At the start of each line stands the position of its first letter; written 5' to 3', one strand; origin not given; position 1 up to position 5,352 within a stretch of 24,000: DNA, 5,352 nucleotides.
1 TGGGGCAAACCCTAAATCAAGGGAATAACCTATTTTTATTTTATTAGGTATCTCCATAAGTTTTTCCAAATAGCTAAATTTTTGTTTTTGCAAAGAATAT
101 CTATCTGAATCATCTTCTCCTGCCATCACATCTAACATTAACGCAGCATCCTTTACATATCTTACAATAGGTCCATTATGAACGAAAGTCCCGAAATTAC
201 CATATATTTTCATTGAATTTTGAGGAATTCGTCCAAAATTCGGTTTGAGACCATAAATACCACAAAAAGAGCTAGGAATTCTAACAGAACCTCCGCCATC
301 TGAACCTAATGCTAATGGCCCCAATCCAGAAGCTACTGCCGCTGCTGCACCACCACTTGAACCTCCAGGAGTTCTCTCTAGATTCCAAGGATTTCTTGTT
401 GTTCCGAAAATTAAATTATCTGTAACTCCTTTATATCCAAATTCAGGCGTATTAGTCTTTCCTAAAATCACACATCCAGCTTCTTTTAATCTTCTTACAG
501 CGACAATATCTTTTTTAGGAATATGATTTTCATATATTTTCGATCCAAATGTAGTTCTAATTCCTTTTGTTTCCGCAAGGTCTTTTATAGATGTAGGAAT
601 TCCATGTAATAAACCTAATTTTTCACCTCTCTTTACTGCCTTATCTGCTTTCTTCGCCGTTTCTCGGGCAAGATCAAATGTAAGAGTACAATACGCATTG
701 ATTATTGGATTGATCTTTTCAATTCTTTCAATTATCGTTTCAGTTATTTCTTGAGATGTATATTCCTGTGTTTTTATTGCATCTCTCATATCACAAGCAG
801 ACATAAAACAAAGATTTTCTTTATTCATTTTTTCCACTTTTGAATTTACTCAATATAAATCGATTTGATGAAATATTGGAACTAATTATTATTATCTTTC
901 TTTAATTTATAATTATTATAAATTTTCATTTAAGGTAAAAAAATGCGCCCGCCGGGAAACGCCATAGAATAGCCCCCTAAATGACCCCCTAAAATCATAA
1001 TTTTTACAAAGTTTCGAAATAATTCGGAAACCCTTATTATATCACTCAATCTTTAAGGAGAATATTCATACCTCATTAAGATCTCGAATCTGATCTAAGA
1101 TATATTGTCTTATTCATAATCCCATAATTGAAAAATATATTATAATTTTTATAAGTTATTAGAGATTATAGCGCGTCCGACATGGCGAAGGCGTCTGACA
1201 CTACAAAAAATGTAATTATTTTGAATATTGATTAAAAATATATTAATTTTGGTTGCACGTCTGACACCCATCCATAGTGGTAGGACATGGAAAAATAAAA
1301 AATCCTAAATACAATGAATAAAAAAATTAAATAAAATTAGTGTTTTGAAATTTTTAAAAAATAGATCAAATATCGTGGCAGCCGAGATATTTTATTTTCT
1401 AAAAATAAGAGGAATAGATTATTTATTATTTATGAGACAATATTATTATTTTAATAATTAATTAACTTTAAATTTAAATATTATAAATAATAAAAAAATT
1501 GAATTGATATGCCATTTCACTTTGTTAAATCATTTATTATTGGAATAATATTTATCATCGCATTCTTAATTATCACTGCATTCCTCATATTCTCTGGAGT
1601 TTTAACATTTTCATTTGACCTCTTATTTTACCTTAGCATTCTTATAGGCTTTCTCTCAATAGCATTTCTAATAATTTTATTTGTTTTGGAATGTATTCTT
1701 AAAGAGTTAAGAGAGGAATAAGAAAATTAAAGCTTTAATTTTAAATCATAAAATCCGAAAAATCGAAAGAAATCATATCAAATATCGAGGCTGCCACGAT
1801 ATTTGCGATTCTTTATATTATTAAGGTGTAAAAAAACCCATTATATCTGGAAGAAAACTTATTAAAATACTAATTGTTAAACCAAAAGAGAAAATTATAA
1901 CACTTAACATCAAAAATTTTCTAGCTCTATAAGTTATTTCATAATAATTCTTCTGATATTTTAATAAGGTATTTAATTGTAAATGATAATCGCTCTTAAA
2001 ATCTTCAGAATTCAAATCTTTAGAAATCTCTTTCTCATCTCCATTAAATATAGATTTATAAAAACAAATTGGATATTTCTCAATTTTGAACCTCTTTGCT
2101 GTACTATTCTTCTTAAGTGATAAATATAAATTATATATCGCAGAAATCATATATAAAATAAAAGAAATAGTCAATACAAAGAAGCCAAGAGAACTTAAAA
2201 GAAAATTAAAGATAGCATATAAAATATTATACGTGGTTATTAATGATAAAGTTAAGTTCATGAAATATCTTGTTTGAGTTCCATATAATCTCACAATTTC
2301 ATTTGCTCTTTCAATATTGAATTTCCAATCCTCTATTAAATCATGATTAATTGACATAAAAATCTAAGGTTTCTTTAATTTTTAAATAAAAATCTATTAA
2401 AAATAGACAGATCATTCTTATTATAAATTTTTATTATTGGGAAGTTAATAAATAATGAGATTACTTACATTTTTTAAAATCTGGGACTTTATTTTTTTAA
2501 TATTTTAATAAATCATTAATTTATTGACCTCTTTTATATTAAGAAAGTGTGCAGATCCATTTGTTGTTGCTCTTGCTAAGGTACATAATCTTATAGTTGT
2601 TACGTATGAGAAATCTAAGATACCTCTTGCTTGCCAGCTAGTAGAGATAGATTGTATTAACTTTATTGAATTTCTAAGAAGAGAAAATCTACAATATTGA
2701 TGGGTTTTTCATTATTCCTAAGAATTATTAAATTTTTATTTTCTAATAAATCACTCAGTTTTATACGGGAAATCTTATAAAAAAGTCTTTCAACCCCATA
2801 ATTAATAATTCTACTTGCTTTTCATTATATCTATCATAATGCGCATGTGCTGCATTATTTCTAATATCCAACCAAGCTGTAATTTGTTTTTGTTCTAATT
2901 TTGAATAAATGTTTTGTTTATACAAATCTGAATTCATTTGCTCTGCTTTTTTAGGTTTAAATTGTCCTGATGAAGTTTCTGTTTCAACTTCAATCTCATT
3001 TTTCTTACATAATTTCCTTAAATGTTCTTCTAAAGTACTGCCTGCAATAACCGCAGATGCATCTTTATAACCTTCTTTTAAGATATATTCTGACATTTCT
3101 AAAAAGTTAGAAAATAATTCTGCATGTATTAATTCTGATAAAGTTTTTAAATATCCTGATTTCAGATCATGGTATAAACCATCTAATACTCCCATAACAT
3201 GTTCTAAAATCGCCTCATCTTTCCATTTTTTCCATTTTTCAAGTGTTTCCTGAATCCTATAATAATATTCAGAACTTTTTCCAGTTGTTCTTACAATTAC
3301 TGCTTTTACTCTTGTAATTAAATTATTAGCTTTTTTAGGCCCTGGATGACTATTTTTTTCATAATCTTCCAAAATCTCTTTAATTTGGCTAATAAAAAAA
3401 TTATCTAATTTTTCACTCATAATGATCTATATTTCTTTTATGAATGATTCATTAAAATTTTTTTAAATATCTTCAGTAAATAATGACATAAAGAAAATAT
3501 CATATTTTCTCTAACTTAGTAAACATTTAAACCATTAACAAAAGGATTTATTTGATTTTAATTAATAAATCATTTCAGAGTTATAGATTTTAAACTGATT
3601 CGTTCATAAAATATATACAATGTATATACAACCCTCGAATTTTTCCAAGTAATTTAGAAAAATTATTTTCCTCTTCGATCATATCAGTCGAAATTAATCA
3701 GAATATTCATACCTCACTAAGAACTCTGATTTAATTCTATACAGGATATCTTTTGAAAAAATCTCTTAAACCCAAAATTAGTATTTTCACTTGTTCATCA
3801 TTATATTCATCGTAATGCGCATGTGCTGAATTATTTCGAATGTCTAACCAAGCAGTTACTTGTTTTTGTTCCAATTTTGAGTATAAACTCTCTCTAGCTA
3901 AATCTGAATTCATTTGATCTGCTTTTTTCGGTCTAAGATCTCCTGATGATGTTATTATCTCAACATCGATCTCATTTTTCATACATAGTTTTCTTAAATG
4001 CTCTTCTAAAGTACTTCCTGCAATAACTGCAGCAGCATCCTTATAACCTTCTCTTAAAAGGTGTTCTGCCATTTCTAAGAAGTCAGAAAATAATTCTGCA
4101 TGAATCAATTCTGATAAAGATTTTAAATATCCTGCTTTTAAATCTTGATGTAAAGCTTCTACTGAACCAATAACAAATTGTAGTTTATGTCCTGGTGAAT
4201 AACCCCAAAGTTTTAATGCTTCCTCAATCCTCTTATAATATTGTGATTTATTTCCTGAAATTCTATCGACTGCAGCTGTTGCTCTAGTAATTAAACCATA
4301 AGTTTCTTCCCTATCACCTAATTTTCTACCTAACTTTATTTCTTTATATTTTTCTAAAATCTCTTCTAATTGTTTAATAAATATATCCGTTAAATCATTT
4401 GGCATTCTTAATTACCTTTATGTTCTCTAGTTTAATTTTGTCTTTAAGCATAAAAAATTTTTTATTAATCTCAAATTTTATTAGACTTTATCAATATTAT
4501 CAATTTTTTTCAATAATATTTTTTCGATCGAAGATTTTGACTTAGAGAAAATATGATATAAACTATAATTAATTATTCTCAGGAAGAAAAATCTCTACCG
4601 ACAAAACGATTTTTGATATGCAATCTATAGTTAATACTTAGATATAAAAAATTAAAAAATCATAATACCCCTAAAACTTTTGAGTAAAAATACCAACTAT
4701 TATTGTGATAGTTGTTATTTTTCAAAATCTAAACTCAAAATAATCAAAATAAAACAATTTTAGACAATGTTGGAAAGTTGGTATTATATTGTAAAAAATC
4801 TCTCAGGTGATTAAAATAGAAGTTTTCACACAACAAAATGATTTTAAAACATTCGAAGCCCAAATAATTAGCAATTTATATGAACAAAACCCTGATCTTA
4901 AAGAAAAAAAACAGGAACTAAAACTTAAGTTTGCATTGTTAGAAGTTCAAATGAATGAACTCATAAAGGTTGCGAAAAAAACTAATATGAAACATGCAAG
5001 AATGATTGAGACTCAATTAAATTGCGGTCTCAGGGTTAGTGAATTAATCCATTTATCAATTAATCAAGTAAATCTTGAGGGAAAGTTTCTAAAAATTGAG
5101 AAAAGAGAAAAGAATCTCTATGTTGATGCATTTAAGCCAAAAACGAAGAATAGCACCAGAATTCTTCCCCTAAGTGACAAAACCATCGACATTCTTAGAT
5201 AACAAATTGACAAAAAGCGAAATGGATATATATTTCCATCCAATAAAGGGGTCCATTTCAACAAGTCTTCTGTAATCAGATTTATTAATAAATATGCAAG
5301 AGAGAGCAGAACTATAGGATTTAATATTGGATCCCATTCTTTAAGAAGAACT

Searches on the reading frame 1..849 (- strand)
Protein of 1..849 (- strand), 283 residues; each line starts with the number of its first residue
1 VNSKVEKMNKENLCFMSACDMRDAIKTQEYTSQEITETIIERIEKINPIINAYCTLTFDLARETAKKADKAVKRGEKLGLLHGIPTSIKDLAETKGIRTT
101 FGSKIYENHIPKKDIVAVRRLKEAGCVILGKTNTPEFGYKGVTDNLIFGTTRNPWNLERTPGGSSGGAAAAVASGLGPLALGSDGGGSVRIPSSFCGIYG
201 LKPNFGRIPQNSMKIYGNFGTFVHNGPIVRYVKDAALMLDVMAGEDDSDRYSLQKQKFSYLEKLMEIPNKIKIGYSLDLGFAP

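Call 35: search_protein_families(library=pfam, proteins=[window:1-849:-], max_evalue=1)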
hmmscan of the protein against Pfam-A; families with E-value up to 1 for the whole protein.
window:1-849:- (283 aa): 1 family
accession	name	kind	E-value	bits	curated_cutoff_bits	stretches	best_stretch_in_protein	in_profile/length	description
PF01425.27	Amidase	-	2.1e-90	304.4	27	1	34-280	1-246/445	Amidase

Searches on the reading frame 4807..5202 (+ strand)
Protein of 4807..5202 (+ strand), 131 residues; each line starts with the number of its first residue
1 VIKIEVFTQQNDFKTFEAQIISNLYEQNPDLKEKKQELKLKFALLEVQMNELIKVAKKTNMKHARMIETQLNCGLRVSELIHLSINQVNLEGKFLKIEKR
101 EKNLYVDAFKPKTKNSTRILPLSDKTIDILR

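Call 7: search_protein_families(library=pfam, proteins=[window:4807-5202:+], max_evalue=0.01)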
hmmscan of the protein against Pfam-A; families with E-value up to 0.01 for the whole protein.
window:4807-5202:+ (131 aa): 1 family
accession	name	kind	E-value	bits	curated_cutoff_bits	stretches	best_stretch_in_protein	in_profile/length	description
PF00589.27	Phage_integrase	-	1e-09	38.9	27.1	1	45-130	4-79/172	Phage integrase family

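Call 70: search_protein_families(library=phrogs, proteins=[window:4807-5202:+], max_evalue=0.001)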
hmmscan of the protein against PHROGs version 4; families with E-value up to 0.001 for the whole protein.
window:4807-5202:+ (131 aa): 3 families
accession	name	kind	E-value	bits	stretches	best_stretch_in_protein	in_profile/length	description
phrog_216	-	integration and excision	1.7e-12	48.1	1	32-131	44-136/301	integrase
phrog_1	-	integration and excision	2.1e-12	48.1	1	28-131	251-351/611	integrase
phrog_5830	-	integration and excision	0.00077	19.8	0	74-130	142-186/318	integrase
